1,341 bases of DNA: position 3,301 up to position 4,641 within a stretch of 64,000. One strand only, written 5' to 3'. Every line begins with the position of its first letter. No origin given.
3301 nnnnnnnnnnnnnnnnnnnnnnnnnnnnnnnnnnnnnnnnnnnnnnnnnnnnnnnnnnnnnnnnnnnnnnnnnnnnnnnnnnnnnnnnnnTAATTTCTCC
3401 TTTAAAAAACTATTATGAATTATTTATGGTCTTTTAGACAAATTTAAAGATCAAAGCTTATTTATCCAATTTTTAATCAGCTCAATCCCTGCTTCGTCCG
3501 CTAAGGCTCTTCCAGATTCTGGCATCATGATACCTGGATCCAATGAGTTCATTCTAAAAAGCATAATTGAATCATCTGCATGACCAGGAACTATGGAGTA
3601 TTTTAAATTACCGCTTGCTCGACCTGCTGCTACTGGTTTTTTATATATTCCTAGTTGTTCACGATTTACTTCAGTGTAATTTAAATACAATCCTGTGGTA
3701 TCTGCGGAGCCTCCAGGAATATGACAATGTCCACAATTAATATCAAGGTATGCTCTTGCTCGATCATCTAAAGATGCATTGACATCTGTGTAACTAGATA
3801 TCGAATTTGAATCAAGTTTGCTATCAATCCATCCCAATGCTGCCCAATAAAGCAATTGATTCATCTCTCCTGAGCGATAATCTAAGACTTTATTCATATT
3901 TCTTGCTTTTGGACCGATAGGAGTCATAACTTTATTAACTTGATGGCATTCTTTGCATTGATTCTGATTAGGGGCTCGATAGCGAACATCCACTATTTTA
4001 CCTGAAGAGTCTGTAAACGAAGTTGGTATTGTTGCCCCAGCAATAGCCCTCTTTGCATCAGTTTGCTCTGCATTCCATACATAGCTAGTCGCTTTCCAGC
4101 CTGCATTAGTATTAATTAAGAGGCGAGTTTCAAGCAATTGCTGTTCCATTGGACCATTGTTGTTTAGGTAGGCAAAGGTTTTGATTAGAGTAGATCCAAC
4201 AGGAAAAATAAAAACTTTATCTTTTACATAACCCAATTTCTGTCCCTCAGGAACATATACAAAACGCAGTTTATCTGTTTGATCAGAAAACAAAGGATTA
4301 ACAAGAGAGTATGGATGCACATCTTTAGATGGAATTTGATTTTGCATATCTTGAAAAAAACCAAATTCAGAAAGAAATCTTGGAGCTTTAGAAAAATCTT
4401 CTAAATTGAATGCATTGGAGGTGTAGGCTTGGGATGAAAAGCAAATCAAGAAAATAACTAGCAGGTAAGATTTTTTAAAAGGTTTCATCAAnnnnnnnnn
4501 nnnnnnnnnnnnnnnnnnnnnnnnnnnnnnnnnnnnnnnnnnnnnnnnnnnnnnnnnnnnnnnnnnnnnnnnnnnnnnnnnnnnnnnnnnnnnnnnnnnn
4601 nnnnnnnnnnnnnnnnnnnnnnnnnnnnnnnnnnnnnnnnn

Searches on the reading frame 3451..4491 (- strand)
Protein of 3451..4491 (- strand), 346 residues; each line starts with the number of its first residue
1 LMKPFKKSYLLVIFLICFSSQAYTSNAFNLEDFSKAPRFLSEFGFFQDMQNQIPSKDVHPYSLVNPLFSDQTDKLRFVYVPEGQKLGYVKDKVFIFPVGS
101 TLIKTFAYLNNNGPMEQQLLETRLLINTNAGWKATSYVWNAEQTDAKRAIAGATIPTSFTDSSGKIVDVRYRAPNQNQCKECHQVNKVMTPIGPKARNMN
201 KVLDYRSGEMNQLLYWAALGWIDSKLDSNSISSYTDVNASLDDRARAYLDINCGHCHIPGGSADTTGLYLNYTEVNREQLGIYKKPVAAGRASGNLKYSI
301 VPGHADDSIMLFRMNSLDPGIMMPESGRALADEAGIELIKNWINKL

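Call 6: search_protein_families(library=pfam, proteins=[window:3451-4491:-])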
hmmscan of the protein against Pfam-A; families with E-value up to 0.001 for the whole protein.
window:3451-4491:- (346 aa): 0 families

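Call 16: search_protein_families(library=ncbifam, proteins=[window:3451-4491:-], max_evalue=0.01)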
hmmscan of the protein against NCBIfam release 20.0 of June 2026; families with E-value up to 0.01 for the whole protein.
window:3451-4491:- (346 aa): 1 family
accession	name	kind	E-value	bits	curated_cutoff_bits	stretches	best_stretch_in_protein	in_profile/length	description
TIGR03806.1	chp_HNE_0200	subfamily_domain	4e-106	354.7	313.3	1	37-346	2-314/314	SO2930 family diheme c-type cytochrome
